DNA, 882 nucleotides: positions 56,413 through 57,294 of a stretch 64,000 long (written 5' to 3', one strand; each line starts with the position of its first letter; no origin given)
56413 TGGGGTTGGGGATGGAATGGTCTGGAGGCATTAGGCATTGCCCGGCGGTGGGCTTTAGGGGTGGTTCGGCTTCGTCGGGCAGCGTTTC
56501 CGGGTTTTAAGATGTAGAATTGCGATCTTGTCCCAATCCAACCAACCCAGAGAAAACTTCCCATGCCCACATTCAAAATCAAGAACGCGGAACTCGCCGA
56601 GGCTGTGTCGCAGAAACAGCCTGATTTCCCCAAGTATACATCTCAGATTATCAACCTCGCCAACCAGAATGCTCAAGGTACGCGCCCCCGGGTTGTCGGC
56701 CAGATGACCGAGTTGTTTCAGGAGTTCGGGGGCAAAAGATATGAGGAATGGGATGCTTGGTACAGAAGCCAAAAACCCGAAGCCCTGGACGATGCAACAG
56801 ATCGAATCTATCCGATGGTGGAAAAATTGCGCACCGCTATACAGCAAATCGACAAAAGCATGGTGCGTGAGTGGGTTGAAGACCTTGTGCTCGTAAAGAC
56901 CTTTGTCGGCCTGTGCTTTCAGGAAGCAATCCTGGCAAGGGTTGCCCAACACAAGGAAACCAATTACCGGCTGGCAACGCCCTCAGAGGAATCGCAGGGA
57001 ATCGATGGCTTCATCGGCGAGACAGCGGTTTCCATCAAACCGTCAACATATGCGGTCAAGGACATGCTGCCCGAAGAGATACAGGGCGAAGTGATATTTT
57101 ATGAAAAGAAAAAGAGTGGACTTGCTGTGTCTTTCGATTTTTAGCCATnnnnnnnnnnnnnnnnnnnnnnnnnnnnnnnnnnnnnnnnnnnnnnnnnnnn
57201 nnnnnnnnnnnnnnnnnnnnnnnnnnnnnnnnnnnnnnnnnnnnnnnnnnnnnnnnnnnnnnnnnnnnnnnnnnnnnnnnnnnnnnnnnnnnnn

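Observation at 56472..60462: Restriction gene starts inside a captured IS3 left end; inverted copies of the same nested IS junction bracket a 4-kb cargo segment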

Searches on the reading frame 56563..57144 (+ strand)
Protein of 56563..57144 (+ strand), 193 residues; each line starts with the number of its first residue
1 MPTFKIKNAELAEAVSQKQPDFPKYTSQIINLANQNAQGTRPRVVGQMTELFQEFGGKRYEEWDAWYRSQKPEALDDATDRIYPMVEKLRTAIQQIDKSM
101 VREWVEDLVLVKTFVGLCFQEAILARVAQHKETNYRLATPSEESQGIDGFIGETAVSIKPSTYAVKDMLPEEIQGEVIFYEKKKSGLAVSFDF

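Call 6: search_protein_families(library=pfam, proteins=[window:56563-57144:+], max_evalue=0.01)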
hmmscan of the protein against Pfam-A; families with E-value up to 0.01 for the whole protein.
window:56563-57144:+ (193 aa): 1 family
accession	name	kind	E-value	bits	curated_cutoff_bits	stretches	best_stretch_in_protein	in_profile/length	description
PF09568.16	RE_MjaI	-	2.3e-65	219.9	22.7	1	27-189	1-164/164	MjaI restriction endonuclease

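Call 11: find_encoding_contigs(protein=window:56563-57144:+, flank=10000, max_places=10)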
Protein window:56563-57144:+ (193 aa): no gene with exactly this product is on record in the collection.

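Call 14: find_homologous_proteins(query=window:56563-57144:+)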
Query window:56563-57144:+ (193 aa): 3919 proteins with E <= 0.001 among 4124 candidates; the best 120 are listed.
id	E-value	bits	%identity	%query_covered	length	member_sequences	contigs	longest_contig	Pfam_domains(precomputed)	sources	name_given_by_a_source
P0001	3.0e-122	423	99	100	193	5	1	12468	PF09568.18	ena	-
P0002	4.5e-109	380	89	100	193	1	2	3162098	PF09568.18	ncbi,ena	-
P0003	2.3e-106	371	86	100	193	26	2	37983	PF09568.18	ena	-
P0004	2.7e-106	371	87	100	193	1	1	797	PF09568.18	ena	-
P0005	3.4e-104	364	86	100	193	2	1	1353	PF09568.18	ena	-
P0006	4.6e-93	328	73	100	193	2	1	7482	PF09568.18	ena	-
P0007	4.7e-93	328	73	100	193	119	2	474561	PF09568.18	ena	-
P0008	8.3e-93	327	73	100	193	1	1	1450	PF09568.18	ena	-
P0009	3.4e-92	325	72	100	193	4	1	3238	PF09568.18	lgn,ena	-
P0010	8.4e-92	324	74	100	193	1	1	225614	PF09568.18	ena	-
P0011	1.5e-91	323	72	100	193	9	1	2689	PF09568.18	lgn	-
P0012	1.3e-89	317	72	100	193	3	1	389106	PF09568.18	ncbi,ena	-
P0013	1.4e-88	313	70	100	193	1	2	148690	PF09568.18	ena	-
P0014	3.7e-88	312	69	100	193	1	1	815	PF09568.18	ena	-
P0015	2.0e-85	303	70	100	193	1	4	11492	PF09568.18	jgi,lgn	-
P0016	1.9e-83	297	67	100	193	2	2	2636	PF09568.18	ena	-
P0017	2.0e-81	290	67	100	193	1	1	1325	PF09568.18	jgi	jgi:uncharacterized protein YukE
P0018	3.9e-81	289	64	100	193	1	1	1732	PF09568.18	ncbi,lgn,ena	-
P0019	6.9e-81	288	65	100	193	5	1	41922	PF09568.18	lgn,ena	-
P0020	1.6e-79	284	88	76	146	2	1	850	PF09568.18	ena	-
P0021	1.9e-79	284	78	85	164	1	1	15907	PF09568.18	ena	-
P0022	6.0e-78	279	64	100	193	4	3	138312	PF09568.18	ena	-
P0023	1.5e-77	278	64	100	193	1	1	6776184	PF09568.18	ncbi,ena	-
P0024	4.0e-77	276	63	100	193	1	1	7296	PF09568.18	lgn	-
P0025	5.9e-77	276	64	100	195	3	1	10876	PF09568.18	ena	-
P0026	1.3e-76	275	61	100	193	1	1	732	PF09568.18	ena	-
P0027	1.5e-76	274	63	100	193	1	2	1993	PF09568.18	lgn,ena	-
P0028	2.4e-76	274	62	100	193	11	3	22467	PF09568.18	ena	-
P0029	3.9e-76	273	64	100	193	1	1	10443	PF09568.18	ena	-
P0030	6.8e-76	272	60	100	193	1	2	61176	PF09568.18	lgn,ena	-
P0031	9.3e-76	272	60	100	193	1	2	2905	PF09568.18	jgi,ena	jgi:hypothetical protein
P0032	1.1e-75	271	63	98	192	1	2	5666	PF09568.18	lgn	-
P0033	1.3e-75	271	61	100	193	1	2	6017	PF09568.18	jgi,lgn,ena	-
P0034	1.8e-75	271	63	100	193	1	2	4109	PF09568.18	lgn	-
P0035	1.9e-75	271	64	100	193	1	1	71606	PF09568.18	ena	-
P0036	4.3e-75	270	64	100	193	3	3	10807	PF09568.18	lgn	-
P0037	6.4e-75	269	62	100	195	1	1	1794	PF09568.18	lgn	-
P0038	6.9e-75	269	63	100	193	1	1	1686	PF09568.18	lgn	-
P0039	1.1e-74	268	65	100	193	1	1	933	PF09568.18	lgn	-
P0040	1.3e-74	268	61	100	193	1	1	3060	PF09568.18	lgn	-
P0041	2.1e-74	267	62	100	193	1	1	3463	PF09568.18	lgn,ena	-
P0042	2.3e-74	267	62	100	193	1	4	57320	PF09568.18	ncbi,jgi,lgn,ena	-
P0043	2.7e-74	267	59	100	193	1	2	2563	PF09568.18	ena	-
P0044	2.9e-74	267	61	100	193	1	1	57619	PF09568.18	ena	-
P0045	4.2e-74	266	63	100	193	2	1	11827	PF09568.18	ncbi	-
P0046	5.3e-74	266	60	100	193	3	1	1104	PF09568.18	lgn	-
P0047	7.5e-74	265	63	100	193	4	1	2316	PF09568.18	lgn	-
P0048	8.0e-74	265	62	100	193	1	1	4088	PF09568.18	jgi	-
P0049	8.2e-74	265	62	100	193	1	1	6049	PF09568.18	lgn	-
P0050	8.4e-74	265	61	100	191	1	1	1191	PF09568.18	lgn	-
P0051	9.6e-74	265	61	99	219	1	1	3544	PF09568.18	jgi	-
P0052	1.1e-73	265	59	100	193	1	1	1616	PF09568.18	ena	-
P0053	1.1e-73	265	60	100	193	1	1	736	PF09568.18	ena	-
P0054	2.7e-73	264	64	98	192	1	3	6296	PF09568.18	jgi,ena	jgi:wobble nucleotide-excising tRNase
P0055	3.2e-73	263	59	100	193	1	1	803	PF09568.18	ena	-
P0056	3.4e-73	263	62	100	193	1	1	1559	PF09568.18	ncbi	-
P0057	4.0e-73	263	62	98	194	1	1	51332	PF09568.18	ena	-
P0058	8.4e-73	262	62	98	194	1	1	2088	PF09568.18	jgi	-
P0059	1.1e-72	262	63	98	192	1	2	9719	PF09568.18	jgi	-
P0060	1.2e-72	262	61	100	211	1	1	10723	PF09568.18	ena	-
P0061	1.5e-72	261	64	98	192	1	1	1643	PF09568.18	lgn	-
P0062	1.7e-72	261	60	100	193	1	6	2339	PF09568.18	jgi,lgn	jgi:hypothetical protein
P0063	1.7e-72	261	62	100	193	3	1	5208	PF09568.18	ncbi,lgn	-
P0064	3.2e-72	260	60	100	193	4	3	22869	PF09568.18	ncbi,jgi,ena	-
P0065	3.2e-72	260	59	100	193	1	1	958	PF09568.18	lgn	-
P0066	3.4e-72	260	61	100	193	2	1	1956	PF09568.18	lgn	-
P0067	3.6e-72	260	61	98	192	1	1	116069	PF09568.18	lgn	-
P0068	4.8e-72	260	59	100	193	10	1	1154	PF09568.18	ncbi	-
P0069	5.1e-72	260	58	100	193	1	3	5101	PF09568.18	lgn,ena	-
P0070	6.2e-72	259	62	98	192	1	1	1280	PF09568.18,PF12213.15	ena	-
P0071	6.9e-72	259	62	98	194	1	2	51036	PF09568.18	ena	-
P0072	8.1e-72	259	61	98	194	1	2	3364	PF09568.18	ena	-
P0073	1.1e-71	258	60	100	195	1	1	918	PF09568.18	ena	-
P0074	1.2e-71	258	62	97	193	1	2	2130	PF09568.18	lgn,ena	-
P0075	1.2e-71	258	61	100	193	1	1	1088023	PF09568.18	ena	-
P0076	1.3e-71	258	59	100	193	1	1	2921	PF09568.18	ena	-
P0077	1.7e-71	258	59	98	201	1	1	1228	PF09568.18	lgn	-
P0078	1.7e-71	258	59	100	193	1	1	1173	PF09568.18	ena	-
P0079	1.8e-71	258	61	97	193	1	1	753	PF09568.18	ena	-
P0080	1.8e-71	258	56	100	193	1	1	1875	PF09568.18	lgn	-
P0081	2.1e-71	258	62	99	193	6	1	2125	PF09568.18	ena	-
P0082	2.1e-71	257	61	98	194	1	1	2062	PF09568.18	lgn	-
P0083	2.2e-71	257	62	98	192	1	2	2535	PF09568.18,PF12213.15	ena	-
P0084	2.2e-71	257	60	98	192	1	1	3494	PF09568.18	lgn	-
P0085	2.4e-71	257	57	100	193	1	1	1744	PF09568.18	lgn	-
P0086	2.7e-71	257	62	98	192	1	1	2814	PF09568.18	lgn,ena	-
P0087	3.2e-71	257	61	97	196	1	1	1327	PF09568.18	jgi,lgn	jgi:hypothetical protein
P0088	3.8e-71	257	59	99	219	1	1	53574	PF09568.18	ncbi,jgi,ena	-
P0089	3.8e-71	257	60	98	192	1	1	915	PF09568.18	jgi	jgi:hypothetical protein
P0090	4.0e-71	257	62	97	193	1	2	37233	PF09568.18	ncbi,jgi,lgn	-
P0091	4.6e-71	256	60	99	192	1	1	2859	PF09568.18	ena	-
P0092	5.0e-71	256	61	97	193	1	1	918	PF09568.18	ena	-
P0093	5.7e-71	256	60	98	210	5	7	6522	PF09568.18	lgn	-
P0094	5.8e-71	256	62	97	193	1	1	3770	PF09568.18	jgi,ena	-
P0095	5.9e-71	256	57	100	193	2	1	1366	PF09568.18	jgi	jgi:hypothetical protein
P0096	6.2e-71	256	62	98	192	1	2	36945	PF09568.18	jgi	jgi:hypothetical protein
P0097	7.8e-71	256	58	99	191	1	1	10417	PF09568.18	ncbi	-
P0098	8.6e-71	256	61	100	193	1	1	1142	PF09568.18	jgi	-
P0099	9.2e-71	255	62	97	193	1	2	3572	PF09568.18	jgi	-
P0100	9.6e-71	255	56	100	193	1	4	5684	PF09568.18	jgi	-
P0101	1.0e-70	255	61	100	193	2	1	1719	PF09568.18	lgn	-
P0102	1.0e-70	255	59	99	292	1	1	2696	PF09568.18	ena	-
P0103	1.1e-70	255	62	98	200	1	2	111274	PF09568.18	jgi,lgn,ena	jgi:hypothetical protein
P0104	1.1e-70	255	60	100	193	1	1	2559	PF09568.18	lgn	-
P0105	1.2e-70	255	63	97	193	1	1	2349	PF09568.18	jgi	jgi:hypothetical protein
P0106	1.3e-70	255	58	98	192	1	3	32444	PF09568.18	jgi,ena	-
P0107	1.3e-70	255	61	98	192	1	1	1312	PF09568.18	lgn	-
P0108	1.4e-70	255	61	98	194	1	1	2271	PF09568.18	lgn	-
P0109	1.5e-70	255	62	97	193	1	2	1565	PF09568.18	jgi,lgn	jgi:hypothetical protein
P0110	1.6e-70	255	62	98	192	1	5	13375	PF09568.18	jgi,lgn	jgi:hypothetical protein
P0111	1.7e-70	255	60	99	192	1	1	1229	PF09568.18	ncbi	-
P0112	1.7e-70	255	58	98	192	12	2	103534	PF09568.18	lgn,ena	-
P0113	1.8e-70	254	59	97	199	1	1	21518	PF09568.18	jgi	jgi:Ni,Fe-hydrogenase I large subunit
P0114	2.0e-70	254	59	98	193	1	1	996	PF09568.18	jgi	-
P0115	2.4e-70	254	60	100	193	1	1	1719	PF09568.18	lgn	-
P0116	2.4e-70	254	58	100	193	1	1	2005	PF09568.18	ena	-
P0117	2.8e-70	254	59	98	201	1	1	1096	PF09568.18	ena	-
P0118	3.1e-70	254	61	98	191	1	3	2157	PF09568.18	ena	-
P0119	3.2e-70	254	61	100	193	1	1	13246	PF09568.18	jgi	-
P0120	3.3e-70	254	61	96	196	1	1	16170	PF09568.18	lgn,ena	-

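Call 16: find_encoding_contigs(protein=P0001, flank=10000, max_places=5)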
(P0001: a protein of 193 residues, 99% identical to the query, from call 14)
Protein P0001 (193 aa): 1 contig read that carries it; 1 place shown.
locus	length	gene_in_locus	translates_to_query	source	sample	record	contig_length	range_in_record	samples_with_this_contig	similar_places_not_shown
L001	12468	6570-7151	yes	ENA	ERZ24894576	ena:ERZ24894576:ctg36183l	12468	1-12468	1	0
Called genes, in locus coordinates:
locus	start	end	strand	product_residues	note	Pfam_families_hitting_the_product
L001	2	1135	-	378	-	?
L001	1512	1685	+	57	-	-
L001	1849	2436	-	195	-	-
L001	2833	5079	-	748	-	PF13620:CarboxypepD_reg, PF13715:CarbopepD_reg_2, PF07715:Plug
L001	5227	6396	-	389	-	PF04055:Radical_SAM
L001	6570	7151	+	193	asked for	PF09568:RE_MjaI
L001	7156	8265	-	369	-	PF01555:N6_N4_Mtase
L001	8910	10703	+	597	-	PF03235:GmrSD_N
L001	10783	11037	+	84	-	-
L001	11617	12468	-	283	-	?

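Call 17: find_encoding_contigs(protein=P0002, flank=10000, max_places=5)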
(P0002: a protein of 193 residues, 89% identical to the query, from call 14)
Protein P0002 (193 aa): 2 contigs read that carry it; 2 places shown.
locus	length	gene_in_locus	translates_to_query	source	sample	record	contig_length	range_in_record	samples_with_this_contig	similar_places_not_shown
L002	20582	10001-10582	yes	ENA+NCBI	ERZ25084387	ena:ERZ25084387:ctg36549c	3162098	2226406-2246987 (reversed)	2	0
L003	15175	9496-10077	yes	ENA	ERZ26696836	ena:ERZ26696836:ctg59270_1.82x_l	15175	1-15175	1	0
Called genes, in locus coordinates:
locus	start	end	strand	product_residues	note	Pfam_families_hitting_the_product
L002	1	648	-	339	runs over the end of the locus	PF06379:RhaT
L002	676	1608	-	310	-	PF00294:PfkB, PF08543:Phos_pyr_kin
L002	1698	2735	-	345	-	-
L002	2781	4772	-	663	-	-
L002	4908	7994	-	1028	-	PF13620:CarboxypepD_reg, PF13715:CarbopepD_reg_2, PF07715:Plug, PF00593:TonB_dep_Rec_b-barrel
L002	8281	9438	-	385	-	PF04055:Radical_SAM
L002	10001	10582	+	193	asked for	PF09568:RE_MjaI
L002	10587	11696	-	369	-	PF01555:N6_N4_Mtase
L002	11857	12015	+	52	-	-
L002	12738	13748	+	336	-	PF01555:N6_N4_Mtase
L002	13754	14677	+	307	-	-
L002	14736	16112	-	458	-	PF02646:RmuC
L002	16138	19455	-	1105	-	PF00580:UvrD-helicase, PF13245:AAA_19, PF13361:UvrD_C, PF13538:UvrD_C_2 (faint), PF12705:PDDEXK_1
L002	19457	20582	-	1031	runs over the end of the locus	PF12705:PDDEXK_1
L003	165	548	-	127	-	PF00294:PfkB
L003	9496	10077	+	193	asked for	PF09568:RE_MjaI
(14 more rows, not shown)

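Call 18: find_encoding_contigs(protein=P0003, flank=10000, max_places=5)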
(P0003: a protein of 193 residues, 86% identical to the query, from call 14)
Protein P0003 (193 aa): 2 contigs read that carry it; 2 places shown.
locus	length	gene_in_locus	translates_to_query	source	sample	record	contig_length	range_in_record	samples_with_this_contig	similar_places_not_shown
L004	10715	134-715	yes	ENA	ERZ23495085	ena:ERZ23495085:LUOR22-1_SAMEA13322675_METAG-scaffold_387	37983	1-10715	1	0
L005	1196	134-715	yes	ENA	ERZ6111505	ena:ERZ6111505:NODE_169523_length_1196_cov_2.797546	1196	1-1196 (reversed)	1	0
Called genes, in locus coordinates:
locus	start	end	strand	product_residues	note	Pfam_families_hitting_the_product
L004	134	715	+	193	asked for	PF09568:RE_MjaI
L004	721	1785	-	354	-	PF01555:N6_N4_Mtase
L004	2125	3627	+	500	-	PF00890:FAD_binding_2 (faint), PF01134:GIDA, PF01262:AlaDh_PNT_C (faint), PF03486:HI0933_like (faint), PF07992:Pyr_redox_2, PF13738:Pyr_redox_3, PF00070:Pyr_redox, PF02852:Pyr_redox_dim, +2 more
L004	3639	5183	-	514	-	PF00289:Biotin_carb_N, PF02222:ATP-grasp, PF02786:CPSase_L_D2, PF07478:Dala_Dala_lig_C, PF08443:RimK (faint), PF02785:Biotin_carb_C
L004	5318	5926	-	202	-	PF01330:RuvA_N, PF00633:HHH (faint), PF14520:HHH_5, PF07499:RuvA_C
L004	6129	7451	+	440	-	PF22039:HUTI_composite_bact (faint), PF01979:Amidohydro_1, PF07969:Amidohydro_3 (faint)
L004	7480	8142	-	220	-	PF01596:Methyltransf_3, PF13578:Methyltransf_24, PF13649:Methyltransf_25 (weak)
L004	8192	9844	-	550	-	PF02878:PGM_PMM_I, PF02879:PGM_PMM_II, PF02880:PGM_PMM_III, PF00408:PGM_PMM_IV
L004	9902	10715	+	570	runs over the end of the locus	PF00072:Response_reg, PF08665:PglZ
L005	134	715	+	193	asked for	PF09568:RE_MjaI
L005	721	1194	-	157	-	?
